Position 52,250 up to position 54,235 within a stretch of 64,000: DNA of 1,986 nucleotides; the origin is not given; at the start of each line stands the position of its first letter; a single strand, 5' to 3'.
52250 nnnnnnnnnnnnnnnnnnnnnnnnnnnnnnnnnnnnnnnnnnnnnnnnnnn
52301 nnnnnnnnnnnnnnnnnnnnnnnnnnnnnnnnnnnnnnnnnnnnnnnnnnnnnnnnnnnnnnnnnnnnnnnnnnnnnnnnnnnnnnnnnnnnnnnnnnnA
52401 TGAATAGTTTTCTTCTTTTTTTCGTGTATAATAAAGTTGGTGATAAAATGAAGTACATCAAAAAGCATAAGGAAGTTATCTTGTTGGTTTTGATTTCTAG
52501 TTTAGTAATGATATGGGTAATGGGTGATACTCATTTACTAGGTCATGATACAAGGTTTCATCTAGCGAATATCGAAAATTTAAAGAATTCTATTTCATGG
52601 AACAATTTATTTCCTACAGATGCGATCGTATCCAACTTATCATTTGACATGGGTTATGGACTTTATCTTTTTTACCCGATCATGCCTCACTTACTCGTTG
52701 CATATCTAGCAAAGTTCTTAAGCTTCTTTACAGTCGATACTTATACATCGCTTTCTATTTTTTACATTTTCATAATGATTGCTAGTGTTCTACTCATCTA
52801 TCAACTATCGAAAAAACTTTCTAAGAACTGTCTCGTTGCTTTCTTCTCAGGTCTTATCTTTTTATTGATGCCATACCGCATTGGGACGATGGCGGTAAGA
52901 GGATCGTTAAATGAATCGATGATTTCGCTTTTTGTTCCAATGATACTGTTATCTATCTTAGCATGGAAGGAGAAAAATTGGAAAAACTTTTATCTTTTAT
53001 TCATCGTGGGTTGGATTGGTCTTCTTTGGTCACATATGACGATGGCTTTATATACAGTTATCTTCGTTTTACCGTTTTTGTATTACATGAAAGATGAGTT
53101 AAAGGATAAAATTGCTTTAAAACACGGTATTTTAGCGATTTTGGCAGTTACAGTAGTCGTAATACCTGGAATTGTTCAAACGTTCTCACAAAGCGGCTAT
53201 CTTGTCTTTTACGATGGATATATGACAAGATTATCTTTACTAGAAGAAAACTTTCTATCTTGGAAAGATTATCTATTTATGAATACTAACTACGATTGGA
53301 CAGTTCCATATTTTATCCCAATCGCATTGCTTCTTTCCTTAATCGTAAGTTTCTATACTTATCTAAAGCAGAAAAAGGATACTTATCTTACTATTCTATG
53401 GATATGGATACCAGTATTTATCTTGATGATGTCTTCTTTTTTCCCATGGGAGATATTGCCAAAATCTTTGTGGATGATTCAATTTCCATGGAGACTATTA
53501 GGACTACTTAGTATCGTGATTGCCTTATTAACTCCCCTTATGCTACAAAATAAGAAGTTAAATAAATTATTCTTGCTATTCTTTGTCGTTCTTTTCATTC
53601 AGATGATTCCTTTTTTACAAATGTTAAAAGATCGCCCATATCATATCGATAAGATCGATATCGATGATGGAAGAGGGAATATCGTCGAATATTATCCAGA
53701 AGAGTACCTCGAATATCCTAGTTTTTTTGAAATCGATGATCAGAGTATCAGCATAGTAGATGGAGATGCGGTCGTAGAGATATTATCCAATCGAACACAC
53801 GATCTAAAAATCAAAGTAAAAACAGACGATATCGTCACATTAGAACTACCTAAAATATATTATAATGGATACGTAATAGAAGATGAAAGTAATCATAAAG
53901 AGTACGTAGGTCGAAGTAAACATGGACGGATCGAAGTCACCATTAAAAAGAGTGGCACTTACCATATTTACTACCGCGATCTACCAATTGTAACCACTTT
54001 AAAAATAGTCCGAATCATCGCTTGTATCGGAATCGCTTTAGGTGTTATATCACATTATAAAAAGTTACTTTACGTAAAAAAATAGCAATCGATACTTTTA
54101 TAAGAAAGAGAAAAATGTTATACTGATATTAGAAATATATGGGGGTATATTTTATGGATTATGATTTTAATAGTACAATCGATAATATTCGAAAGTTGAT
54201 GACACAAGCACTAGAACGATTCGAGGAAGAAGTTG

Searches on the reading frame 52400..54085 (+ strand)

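Call 31: search_protein_families(library=ncbifam, proteins=[window:52400-54085:+], max_evalue=0.00001)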
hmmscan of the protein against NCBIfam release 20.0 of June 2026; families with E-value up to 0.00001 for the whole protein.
window:52400-54085:+ (561 aa): 0 families

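Call 51: search_protein_families(library=pfam, proteins=[window:52400-54085:+], max_evalue=0.001)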
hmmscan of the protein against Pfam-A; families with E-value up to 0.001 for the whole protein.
window:52400-54085:+ (561 aa): 1 family
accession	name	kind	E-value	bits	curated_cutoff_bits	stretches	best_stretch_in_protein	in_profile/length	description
PF13231.12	PMT_2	-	9.4e-05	23.1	26.1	1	99-256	5-156/160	Dolichyl-phosphate-mannose-protein mannosyltransferase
